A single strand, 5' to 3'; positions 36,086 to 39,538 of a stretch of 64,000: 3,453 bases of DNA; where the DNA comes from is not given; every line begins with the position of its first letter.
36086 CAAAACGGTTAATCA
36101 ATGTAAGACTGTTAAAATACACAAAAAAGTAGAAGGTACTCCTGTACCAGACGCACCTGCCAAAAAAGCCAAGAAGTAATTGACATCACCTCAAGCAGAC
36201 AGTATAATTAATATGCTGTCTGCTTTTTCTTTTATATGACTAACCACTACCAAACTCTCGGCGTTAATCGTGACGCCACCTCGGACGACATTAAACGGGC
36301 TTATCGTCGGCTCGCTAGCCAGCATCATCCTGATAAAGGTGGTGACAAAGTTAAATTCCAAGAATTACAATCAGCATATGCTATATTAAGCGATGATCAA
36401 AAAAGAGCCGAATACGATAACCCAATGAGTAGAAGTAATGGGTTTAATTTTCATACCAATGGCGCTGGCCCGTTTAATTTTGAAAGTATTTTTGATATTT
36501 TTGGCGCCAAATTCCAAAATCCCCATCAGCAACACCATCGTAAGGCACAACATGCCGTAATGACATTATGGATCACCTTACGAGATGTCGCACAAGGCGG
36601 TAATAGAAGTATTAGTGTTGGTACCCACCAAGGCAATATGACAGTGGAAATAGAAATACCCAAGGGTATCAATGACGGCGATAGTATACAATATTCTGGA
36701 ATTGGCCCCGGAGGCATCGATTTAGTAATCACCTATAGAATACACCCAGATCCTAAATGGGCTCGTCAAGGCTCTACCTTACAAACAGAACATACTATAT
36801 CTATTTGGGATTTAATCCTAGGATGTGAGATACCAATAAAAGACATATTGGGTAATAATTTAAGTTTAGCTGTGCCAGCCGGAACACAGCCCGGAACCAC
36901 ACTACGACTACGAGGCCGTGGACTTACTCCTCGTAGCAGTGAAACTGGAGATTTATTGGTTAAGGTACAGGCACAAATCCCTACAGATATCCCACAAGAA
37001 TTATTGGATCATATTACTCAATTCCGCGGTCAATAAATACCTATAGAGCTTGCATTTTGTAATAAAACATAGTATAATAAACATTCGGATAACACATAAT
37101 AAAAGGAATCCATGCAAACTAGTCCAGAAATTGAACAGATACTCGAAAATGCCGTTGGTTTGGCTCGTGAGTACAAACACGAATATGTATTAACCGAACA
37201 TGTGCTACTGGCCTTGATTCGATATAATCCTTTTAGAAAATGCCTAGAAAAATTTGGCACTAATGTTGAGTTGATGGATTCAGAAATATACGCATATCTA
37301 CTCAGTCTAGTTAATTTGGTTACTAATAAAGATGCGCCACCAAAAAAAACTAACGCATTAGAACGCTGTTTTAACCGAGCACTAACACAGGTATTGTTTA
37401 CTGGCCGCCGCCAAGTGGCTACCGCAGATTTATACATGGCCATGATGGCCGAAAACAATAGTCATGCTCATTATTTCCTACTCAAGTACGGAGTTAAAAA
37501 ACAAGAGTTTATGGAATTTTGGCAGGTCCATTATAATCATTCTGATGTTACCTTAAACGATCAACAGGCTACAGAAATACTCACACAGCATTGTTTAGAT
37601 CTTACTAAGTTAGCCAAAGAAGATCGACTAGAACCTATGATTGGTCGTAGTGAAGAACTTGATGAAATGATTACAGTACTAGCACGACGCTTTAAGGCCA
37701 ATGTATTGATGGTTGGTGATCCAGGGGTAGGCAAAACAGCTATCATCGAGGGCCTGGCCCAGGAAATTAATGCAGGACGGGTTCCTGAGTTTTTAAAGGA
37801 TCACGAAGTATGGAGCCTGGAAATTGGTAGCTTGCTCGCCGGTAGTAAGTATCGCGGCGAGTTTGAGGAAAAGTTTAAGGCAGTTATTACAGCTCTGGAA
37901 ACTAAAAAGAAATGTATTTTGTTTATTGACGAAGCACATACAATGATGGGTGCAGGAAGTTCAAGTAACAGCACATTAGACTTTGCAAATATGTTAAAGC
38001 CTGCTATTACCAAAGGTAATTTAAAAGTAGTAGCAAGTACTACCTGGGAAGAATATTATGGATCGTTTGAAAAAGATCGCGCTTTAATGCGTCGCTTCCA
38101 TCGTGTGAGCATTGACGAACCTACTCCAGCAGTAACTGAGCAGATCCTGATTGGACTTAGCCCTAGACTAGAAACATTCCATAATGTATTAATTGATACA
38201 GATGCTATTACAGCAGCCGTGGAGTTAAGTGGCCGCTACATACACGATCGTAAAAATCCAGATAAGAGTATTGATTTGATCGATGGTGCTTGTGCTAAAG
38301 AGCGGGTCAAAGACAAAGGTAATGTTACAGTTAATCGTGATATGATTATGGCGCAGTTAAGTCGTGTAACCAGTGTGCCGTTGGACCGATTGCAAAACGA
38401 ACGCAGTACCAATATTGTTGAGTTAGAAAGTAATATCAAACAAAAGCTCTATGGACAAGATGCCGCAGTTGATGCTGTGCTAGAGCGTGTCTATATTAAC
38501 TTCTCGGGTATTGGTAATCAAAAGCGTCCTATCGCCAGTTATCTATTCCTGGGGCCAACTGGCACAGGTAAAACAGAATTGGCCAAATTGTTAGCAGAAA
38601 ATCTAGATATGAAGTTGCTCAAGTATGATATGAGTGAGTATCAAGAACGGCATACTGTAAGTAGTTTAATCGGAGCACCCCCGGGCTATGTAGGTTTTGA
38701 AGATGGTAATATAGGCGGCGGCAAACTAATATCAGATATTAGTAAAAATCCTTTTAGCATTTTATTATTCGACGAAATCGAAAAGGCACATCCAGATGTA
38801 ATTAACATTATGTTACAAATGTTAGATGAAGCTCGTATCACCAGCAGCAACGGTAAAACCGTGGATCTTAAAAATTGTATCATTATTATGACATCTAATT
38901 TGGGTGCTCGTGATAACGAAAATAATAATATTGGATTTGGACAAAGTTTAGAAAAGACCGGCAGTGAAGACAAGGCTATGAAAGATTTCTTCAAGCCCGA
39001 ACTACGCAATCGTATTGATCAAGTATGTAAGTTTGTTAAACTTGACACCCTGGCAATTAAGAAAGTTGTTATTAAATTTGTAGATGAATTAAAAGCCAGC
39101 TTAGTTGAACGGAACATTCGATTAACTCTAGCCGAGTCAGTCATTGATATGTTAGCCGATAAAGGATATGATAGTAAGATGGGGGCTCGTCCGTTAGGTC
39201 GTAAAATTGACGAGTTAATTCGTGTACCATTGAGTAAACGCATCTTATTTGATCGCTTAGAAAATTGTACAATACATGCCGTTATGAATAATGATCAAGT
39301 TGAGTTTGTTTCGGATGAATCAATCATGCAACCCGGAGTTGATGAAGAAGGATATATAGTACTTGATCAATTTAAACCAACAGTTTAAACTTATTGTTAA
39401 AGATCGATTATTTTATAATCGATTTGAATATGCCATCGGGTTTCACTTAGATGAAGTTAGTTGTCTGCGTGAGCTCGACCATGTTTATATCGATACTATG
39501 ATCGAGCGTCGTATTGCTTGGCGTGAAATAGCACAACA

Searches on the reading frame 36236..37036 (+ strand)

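Call 82: search_protein_families(library=pfam, proteins=[window:36236-37036:+], max_evalue=0.01)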
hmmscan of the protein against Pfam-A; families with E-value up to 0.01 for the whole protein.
window:36236-37036:+ (266 aa): 2 families
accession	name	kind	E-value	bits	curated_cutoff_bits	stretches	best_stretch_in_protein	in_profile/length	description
PF01556.23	DnaJ_C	-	2.1e-28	99.7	26.6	1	109-249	3-152/152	DnaJ C terminal domain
PF00226.36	DnaJ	-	2.4e-22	79.3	27.8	1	3-61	1-63/63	DnaJ domain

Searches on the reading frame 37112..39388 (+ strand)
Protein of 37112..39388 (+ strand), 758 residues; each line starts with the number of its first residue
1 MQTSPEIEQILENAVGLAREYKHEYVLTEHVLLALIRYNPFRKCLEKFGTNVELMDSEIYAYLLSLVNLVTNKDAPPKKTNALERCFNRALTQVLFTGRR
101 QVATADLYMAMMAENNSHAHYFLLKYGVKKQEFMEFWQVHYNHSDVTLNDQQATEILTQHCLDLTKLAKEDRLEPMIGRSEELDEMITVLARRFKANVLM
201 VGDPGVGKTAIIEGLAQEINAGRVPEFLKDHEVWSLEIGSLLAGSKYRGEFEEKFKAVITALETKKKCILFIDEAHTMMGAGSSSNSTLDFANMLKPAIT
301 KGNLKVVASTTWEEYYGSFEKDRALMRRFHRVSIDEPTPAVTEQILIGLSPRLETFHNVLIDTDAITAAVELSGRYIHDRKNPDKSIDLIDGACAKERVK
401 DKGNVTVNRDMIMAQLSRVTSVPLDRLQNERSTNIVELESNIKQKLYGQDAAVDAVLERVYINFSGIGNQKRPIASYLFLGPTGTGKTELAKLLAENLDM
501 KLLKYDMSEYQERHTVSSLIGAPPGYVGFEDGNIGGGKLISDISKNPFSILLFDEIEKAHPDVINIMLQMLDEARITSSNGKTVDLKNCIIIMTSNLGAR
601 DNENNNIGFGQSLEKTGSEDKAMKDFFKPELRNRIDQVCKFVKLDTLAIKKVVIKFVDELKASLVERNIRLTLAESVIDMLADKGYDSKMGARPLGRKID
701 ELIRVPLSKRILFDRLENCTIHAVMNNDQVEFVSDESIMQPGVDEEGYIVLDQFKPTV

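Call 7: search_protein_families(library=phrogs, proteins=[window:37112-39388:+], max_evalue=0.00001)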
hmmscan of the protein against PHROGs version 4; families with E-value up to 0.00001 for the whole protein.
window:37112-39388:+ (758 aa): 17 families
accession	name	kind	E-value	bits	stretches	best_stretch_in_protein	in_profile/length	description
phrog_4871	-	other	1.4e-234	782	1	3-735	8-757/764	ATP-dependent protease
phrog_168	-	DNA, RNA and nucleotide metabolism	1.2e-16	62.3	1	462-604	31-146/314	clamp loader of DNA polymerase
phrog_3757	-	unknown function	6.5e-16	59.7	2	168-346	100-265/367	-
phrog_10401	-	other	5.6e-15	56.1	2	177-286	442-538/667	ATPase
phrog_4339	-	unknown function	1.9e-12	48.1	1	478-512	55-89/552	-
phrog_5846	-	DNA, RNA and nucleotide metabolism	3.9e-11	43.8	0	471-507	35-71/380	clamp loader of DNA polymerase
phrog_1297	-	other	6e-10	39.7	0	477-597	28-145/356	ATPase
phrog_249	-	moron, auxiliary metabolic gene and host takeover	6.4e-09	36.6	0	479-596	132-244/380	porphyrin biosynthesis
phrog_16448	-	other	3.3e-08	33.3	0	186-280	440-529/680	ATPase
phrog_7485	-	unknown function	4.6e-08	33.4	0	476-517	229-270/430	-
phrog_9172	-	unknown function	9.9e-08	32.2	0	470-505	103-138/509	-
phrog_7998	-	unknown function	1.1e-07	32.3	0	167-213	7-58/339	-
phrog_11838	-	DNA, RNA and nucleotide metabolism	2.3e-07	31.4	0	475-518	41-84/420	clamp loader of DNA polymerase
phrog_15585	-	unknown function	2.8e-07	30.2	0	409-578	288-451/793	-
phrog_3277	-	DNA, RNA and nucleotide metabolism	4.3e-07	30.9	0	195-274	10-86/168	DnaC-like helicase loader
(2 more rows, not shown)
